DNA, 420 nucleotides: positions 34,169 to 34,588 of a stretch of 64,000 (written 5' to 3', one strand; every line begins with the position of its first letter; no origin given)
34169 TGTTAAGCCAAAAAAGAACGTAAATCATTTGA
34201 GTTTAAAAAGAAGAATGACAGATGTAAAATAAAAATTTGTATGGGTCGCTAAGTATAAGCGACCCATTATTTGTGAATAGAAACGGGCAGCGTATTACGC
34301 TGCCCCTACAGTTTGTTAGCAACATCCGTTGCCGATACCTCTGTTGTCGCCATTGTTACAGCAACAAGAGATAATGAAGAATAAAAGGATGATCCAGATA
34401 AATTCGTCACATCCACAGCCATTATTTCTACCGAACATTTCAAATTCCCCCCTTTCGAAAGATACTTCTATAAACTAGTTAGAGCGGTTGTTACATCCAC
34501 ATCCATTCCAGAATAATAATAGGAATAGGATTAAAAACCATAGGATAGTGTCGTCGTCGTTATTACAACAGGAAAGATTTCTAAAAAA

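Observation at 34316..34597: Family of tiny (40-41 aa) Cys-rich transmembrane peptides: tandem pair plus a third paralog at 16674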

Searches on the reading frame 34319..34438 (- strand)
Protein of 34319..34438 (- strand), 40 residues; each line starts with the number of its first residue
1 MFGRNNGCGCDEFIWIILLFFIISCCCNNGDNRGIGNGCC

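Call 4: search_protein_families(library=ncbifam, proteins=[window:34319-34438:-], max_evalue=10)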
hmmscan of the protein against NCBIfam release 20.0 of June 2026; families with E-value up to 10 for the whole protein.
seq(40 aa): 0 families

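Call 5: search_protein_families(library=pfam, proteins=[window:34319-34438:-], max_evalue=10)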
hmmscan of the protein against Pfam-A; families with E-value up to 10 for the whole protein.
seq(40 aa): 0 families

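Call 7: find_homologous_proteins(query=window:34319-34438:-, max_evalue=10)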
Query seq(40 aa) (40 aa): 3 proteins with E <= 10 among 5 candidates.
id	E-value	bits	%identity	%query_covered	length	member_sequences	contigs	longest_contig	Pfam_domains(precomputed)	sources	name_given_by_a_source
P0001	5.7e-10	56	74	98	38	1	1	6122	-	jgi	-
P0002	6.7e-10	56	72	98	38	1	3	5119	-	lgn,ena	-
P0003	1.1e-5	43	74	90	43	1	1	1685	-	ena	-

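Call 8: list_cluster_members(proteins=[window:34319-34438:-, window:34478-34597:-, window:34478-34603:-, window:16674-16796:+])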
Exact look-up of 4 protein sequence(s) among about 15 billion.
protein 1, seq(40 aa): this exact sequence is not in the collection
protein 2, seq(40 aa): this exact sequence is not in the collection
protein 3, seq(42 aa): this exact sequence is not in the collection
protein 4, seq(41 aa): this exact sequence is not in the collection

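Call 10: find_encoding_contigs(protein=P0001, flank=5000)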
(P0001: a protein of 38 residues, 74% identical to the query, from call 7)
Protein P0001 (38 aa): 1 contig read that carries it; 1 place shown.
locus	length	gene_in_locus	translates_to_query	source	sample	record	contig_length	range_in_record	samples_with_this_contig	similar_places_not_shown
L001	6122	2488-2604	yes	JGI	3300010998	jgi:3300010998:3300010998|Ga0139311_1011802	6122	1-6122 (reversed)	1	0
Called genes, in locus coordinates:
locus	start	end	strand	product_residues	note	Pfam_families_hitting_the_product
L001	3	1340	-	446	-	?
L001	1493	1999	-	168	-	PF02559:CarD_TRCF_RID, PF21095:CarD_C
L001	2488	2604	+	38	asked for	-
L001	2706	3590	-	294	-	PF19293:CdaA_N (weak), PF02457:DAC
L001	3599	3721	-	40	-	-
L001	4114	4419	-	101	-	PF03423:CBM_25 (weak), PF16760:CBM53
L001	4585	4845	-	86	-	-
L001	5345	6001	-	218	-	PF01966:HD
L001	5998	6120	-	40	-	?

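Call 11: find_encoding_contigs(protein=P0002, flank=5000)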
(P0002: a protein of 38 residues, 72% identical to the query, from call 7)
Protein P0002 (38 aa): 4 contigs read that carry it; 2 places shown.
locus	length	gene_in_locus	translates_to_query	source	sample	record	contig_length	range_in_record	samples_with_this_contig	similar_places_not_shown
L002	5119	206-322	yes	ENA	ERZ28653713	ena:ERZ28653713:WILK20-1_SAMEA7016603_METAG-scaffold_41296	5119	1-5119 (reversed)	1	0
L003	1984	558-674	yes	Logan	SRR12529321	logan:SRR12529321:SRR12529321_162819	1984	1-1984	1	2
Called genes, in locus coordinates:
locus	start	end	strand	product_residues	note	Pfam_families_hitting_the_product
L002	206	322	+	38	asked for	-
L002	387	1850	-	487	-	PF01406:tRNA-synt_1e, PF01921:tRNA-synt_1f (faint), PF00133:tRNA-synt_1 (faint), PF09334:tRNA-synt_1g (weak), PF09190:DALR_2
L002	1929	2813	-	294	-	PF19293:CdaA_N, PF02457:DAC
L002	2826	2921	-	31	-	-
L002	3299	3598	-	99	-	PF16760:CBM53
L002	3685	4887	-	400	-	PF00579:tRNA-synt_1b, PF22421:SYY_C-terminal, PF01479:S4 (weak)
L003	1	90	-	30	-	?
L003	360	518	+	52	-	-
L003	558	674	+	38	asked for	-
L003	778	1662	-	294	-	PF19293:CdaA_N (weak), PF02457:DAC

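Call 26: find_homologous_proteins(query=A1, max_evalue=1)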
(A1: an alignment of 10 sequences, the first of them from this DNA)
Query A1 (10 sequences) (40 aa, profile of the alignment): 106 proteins with E <= 1 among 4561 candidates.
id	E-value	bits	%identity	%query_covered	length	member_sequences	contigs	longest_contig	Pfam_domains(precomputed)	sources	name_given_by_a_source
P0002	3.3e-13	67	72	98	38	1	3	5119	-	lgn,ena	-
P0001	6.7e-13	66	74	98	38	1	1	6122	-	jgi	-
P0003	1.2e-10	59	74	90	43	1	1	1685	-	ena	-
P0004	1.9e-10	59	78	80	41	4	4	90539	-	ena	-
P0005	6.7e-10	57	77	33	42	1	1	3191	-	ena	-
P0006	1.4e-9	56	-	-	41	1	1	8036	-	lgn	-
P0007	1.3e-8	53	60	88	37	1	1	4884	-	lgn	-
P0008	5.5e-8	51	-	-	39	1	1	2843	-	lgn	-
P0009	4.1e-7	48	61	70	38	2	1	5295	-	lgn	-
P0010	6.4e-7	47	61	80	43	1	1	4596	-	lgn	-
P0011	1.4e-6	46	59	80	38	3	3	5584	-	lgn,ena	-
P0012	2.0e-6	46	64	35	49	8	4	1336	-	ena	-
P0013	4.1e-6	45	-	-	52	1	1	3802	-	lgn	-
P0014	1.1e-5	43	64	35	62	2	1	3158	-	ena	-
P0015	1.7e-5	43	64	35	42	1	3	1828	-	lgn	-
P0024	3.7e-3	35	-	-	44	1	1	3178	-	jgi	jgi:hypothetical protein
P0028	5.4e-3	35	-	-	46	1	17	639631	-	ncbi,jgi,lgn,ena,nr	ncbi:MAG: hypothetical protein PWR27_153 [Petroclostridium sp.]|jgi:hypothetical protein|nr:hypothet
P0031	7.9e-3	34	-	-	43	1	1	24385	-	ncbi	-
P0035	1.0e-2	34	-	-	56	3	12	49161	-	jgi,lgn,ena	-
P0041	1.8e-2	33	-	-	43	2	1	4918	-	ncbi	-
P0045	2.9e-2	32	-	-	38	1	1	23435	-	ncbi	-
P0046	3.2e-2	32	-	-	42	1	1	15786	-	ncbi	-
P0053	9.7e-2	31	-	-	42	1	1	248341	-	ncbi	-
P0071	2.3e-1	29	-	-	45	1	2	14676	-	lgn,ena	-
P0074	2.6e-1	29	-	-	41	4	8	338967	-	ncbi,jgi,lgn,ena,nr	ncbi:hypothetical protein [Acetivibrio straminisolvens]|jgi:hypothetical protein|nr:hypothetical pro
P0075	2.6e-1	29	29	70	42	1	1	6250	-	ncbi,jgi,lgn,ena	-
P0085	4.4e-1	29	-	-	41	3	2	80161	-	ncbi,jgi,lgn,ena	-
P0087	4.5e-1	29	45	90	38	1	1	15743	-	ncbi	-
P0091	5.7e-1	28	43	100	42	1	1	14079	-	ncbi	-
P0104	8.5e-1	28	46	68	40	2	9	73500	-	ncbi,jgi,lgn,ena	-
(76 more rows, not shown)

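Call 30: search_protein_families(library=ncbifam, alignment_id=A2, max_evalue=10)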
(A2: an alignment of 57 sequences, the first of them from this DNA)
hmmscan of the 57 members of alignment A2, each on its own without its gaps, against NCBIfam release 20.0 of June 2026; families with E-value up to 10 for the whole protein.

A. member 1, seq(40 aa): 0 families

B. families by the number of members that match (of 57 scanned): 5 families
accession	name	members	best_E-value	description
NF058595.1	invert_tail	2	0.0058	lipo-invert putative C-terminal anchoring domain-containing protein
NF058647.1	lipo_LytA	1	0.1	acidic lipoprotein LytA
NF040901.1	SeO3_TeO2_ExtH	1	0.21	selenite/tellurite reduction operon rhodanese-like protein ExtH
NF045753.1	MPN449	1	0.27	MPN449 family protein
TIGR00934.2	2a38euk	1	0.52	TRK family potassium/sodium uptake transporter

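Call 31: search_protein_families(library=pfam, alignment_id=A2, max_evalue=10)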
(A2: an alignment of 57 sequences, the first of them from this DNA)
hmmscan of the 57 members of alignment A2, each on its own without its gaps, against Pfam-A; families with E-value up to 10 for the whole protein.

A. member 1, seq(40 aa): 0 families

B. families by the number of members that match (of 57 scanned): 8 families
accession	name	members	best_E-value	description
PF12459.13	DltX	5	0.011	D-Ala-teichoic acid biosynthesis protein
PF13687.11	DUF4153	1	0.086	Domain of unknown function (DUF4153)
PF10864.13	DUF2663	1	0.13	Protein of unknown function (DUF2663)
PF07330.17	DUF1467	1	0.18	Protein of unknown function (DUF1467)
PF01736.22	Polyoma_agno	1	0.26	Polyomavirus agnoprotein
PF02706.20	Wzz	1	0.32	Chain length determinant protein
PF04666.19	MGAT4_cons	1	0.53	MGAT4 conserved region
PF05545.16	FixQ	1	5.5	Cbb3-type cytochrome oxidase component FixQ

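Call 44: find_encoding_contigs(protein=P0074, flank=3000, max_places=4)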
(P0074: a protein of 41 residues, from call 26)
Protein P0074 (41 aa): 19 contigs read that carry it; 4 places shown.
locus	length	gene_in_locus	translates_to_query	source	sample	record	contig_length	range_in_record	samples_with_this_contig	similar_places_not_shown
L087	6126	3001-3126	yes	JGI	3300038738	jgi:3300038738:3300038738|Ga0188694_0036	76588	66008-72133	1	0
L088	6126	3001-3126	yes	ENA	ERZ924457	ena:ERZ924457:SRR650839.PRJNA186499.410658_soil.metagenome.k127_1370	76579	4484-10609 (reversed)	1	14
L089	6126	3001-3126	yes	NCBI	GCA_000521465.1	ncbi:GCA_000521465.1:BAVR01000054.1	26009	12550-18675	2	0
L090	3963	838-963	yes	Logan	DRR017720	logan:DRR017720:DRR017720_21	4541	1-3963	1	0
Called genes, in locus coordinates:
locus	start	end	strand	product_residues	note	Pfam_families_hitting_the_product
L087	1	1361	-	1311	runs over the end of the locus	PF00963:Cohesin, PF01042:Ribonuc_L-PSP (faint), PF00963:Cohesin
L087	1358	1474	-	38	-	-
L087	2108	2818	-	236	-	PF22624:AASDHPPT_N, PF01648:ACPS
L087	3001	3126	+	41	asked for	-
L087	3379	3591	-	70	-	PF00403:HMA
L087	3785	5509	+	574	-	PF13360:PQQ_2 (faint), PF13570:Beta-prop_ACSF4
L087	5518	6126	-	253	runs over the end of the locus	PF00392:GntR, PF07702:UTRA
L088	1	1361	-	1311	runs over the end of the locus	PF00963:Cohesin, PF01042:Ribonuc_L-PSP (faint), PF00963:Cohesin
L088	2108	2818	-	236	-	PF22624:AASDHPPT_N, PF01648:ACPS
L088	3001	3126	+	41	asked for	-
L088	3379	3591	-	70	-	PF00403:HMA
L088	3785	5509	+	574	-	PF13360:PQQ_2 (faint), PF13570:Beta-prop_ACSF4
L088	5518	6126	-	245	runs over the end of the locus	PF00392:GntR, PF07702:UTRA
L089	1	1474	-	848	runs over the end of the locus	PF00963:Cohesin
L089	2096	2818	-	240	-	PF22624:AASDHPPT_N, PF01648:ACPS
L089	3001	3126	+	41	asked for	-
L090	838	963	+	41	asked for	-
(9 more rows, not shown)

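Call 45: find_encoding_contigs(protein=P0028, flank=3000, max_places=3)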
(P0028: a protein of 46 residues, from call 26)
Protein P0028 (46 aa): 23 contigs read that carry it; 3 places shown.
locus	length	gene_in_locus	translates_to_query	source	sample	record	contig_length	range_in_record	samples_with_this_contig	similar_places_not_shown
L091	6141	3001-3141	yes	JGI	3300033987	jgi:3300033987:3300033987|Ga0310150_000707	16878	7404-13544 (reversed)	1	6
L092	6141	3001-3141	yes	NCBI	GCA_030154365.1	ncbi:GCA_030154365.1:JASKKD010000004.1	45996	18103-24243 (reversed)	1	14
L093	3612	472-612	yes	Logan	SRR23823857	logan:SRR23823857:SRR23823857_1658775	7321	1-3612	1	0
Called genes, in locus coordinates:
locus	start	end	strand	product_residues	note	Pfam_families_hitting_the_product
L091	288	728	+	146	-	PF03860:Csp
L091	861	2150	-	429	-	PF01476:LysM, PF07501:G5, PF01551:Peptidase_M23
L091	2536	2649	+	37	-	-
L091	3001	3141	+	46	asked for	-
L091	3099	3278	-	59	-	-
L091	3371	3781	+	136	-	PF01022:HTH_5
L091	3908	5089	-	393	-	PF00465:Fe-ADH, PF13685:Fe-ADH_2 (weak), PF25137:ADH_Fe_C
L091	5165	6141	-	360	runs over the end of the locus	PF04015:DUF362, PF12837:Fer4_6 (faint), PF14697:Fer4_21, PF12838:Fer4_7, PF13187:Fer4_9 (weak), PF13484:Fer4_16 (faint), PF00037:Fer4 (weak)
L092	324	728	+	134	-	PF03860:Csp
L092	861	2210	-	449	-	PF01476:LysM, PF07501:G5, PF01551:Peptidase_M23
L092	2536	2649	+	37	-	-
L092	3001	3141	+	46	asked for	-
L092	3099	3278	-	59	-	-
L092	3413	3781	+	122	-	PF01022:HTH_5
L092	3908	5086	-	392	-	PF00465:Fe-ADH, PF13685:Fe-ADH_2 (weak), PF25137:ADH_Fe_C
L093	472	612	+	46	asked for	-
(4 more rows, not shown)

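Call 46: find_encoding_contigs(protein=P0104, flank=3000, max_places=3)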
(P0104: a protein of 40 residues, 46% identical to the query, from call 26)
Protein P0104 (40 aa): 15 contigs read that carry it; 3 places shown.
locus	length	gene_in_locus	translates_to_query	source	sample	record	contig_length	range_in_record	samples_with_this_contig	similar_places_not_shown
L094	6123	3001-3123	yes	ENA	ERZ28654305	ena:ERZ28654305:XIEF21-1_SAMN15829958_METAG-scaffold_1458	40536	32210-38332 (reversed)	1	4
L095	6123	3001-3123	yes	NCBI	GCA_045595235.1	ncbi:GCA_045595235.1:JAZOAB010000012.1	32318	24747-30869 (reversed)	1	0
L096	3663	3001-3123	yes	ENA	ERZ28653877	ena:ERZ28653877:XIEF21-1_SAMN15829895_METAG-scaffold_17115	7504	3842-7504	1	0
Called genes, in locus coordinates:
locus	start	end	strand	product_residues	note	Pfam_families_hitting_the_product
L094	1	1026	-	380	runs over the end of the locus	PF00155:Aminotran_1_2, PF01041:DegT_DnrJ_EryC1, PF01053:Cys_Met_Meta_PP (weak)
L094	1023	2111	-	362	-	PF01546:Peptidase_M20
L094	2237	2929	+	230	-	PF08503:DapH_N, PF25087:GMPPB_C (faint), PF25084:LbH_EIF2B (faint), PF00132:Hexapep, PF14602:Hexapep_2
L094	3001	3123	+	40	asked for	-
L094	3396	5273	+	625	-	PF13727:CoA_binding_3, PF01073:3Beta_HSD, PF01370:Epimerase, PF02719:Polysacc_synt_2, PF04321:RmlD_sub_bind, PF07993:NAD_binding_4 (faint), PF16363:GDP_Man_Dehyd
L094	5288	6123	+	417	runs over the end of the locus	PF00155:Aminotran_1_2 (weak), PF00266:Aminotran_5 (weak), PF01041:DegT_DnrJ_EryC1, PF01212:Beta_elim_lyase (weak)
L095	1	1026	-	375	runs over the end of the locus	PF00155:Aminotran_1_2, PF01041:DegT_DnrJ_EryC1, PF01053:Cys_Met_Meta_PP (weak)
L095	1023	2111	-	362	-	PF01546:Peptidase_M20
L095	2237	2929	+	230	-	PF08503:DapH_N, PF25087:GMPPB_C (faint), PF25084:LbH_EIF2B (faint), PF00132:Hexapep, PF14602:Hexapep_2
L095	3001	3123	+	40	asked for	-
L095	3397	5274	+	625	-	PF13727:CoA_binding_3, PF01073:3Beta_HSD, PF01370:Epimerase, PF02719:Polysacc_synt_2, PF04321:RmlD_sub_bind, PF07993:NAD_binding_4 (faint), PF16363:GDP_Man_Dehyd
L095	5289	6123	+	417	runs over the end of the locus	PF00155:Aminotran_1_2 (weak), PF00266:Aminotran_5 (weak), PF01041:DegT_DnrJ_EryC1, PF01212:Beta_elim_lyase (weak)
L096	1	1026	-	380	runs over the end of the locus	PF00155:Aminotran_1_2, PF01041:DegT_DnrJ_EryC1, PF01053:Cys_Met_Meta_PP (weak)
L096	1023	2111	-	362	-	PF01546:Peptidase_M20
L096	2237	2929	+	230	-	PF08503:DapH_N, PF25087:GMPPB_C (faint), PF25084:LbH_EIF2B (faint), PF00132:Hexapep, PF14602:Hexapep_2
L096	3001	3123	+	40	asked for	-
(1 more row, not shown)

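Call 58: search_protein_representatives(alignment_id=A2)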
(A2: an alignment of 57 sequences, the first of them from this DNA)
Query: 57 sequences, 54 profile positions. Proteins with E-value up to 0.001 (for the whole library): 137; up to 1e-10: 8; up to 1e-30: 0. The best 137 are listed.
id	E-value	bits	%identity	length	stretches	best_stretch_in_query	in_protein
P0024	4.0e-14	68.6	-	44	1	4-46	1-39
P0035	6.5e-14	67.9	-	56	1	1-52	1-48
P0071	1.5e-12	63.5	-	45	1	1-45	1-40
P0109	4.7e-12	62.0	-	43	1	4-43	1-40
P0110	6.7e-12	61.5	-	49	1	1-37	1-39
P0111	9.9e-12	60.9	-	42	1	1-39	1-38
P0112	6.0e-11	58.4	-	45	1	1-32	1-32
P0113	9.5e-11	57.8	-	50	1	1-32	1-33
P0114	1.2e-10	57.4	-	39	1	1-37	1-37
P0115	4.5e-10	55.6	-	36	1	1-31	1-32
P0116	1.0e-09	54.5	-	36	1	1-34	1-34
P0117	1.6e-09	53.9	-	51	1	4-39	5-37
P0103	1.6e-09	53.8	-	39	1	1-38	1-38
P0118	1.9e-09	53.6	-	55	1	1-34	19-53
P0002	2.1e-09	53.5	-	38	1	1-41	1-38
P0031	1.1e-08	51.1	-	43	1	5-42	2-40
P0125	2.7e-08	49.9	-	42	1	4-42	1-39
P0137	5.2e-07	45.8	-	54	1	3-47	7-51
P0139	6.9e-07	45.4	-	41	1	10-43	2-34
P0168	2.4e-05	40.5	-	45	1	6-42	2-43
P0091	8.2e-05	38.8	-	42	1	6-40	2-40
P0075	2.1e-04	37.5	-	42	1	4-48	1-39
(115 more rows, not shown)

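Call 63: find_related_loci(query=A2, collection=metagenome_contigs, flank=3000)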
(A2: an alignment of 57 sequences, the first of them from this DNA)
Query A2 (40 aa) in metagenome_contigs; peptide patterns used: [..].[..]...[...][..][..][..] (x = any residue, [..] = any of these).
600 stretches matched a pattern, but none encodes a relative of the query by tblastn (E <= 1e-3).

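Call 72: list_cluster_members(proteins=[P0024, P0035, P0071, P0109, P0110, P0111, P0125, P0139, P0168, P0137])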
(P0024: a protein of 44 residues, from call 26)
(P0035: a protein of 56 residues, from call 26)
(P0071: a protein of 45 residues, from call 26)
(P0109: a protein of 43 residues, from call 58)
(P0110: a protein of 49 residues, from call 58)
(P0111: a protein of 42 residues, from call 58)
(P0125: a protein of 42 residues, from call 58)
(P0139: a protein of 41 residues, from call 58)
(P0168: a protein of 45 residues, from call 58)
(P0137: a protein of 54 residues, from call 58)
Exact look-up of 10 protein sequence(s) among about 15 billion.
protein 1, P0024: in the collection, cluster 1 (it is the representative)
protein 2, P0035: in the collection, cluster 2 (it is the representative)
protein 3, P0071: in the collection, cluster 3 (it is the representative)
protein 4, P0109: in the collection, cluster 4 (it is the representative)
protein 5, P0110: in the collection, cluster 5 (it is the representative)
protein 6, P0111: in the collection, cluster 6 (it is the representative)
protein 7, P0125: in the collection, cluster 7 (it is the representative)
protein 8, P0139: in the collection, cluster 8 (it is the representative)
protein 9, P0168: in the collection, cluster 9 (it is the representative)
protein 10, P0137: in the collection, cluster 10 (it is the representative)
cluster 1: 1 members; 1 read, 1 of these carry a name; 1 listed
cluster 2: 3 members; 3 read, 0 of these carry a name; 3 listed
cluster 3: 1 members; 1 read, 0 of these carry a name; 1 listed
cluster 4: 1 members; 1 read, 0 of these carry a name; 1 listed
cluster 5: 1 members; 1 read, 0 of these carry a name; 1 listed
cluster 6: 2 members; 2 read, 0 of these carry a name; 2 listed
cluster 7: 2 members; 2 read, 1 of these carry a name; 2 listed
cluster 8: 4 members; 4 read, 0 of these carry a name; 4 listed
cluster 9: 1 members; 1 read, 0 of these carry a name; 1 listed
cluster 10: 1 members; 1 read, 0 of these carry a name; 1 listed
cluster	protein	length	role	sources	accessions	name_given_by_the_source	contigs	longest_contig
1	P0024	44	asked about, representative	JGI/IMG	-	hypothetical protein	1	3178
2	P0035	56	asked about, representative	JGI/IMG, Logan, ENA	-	-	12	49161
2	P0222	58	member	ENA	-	-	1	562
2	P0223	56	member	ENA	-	-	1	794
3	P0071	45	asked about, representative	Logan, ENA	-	-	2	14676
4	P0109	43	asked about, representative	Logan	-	-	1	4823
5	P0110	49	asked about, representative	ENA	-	-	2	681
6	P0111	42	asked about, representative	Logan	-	-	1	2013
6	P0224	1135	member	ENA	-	-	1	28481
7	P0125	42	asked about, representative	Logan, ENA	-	-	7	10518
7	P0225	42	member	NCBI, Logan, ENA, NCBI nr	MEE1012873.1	MAG: hypothetical protein U0L92_00960 [Clostridia bacterium] | hypothetical protein [Clostridia bacterium]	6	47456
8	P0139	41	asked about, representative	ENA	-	-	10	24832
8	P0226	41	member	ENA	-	-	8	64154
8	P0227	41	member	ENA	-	-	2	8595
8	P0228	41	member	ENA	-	-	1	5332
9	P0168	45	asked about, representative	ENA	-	-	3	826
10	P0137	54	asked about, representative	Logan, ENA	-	-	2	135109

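Call 80: predict_structure(alignment_id=A2)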
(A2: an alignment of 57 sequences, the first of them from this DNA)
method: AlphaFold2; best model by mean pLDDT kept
length: 40 residues; sequences in the alignment: 57
mean_pLDDT: 63.6   pTM: 0.37
mean pLDDT of the five models: 63.6, 63.4, 62.7, 62.4, 61.1
residues with pLDDT >= 90: 0; 70-90: 15; 50-70: 17; < 50: 8
segments of 3 or more residues with pLDDT < 50: 37-40
pLDDT, mean of each block of 10 residues (from residue 1): 53 83 69 49
secondary structure, 60 per line:
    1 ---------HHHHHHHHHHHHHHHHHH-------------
elements in order: H10-27

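Call 88: search_protein_families(library=phrogs, proteins=[window:34319-34438:-], max_evalue=1)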
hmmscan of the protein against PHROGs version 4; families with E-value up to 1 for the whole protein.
seq(40 aa): 0 families

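Call 89: search_solved_structures(query=A2, max_evalue=1)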
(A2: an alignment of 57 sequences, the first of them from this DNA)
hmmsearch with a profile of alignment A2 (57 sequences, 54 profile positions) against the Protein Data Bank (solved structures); distinct sequences matched with E-value up to 1: 1.
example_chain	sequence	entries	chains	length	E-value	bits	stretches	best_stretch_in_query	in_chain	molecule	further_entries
8b2m_A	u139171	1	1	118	0.28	14.6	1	16-44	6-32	Tannerella forsythia Potempin A (PotA)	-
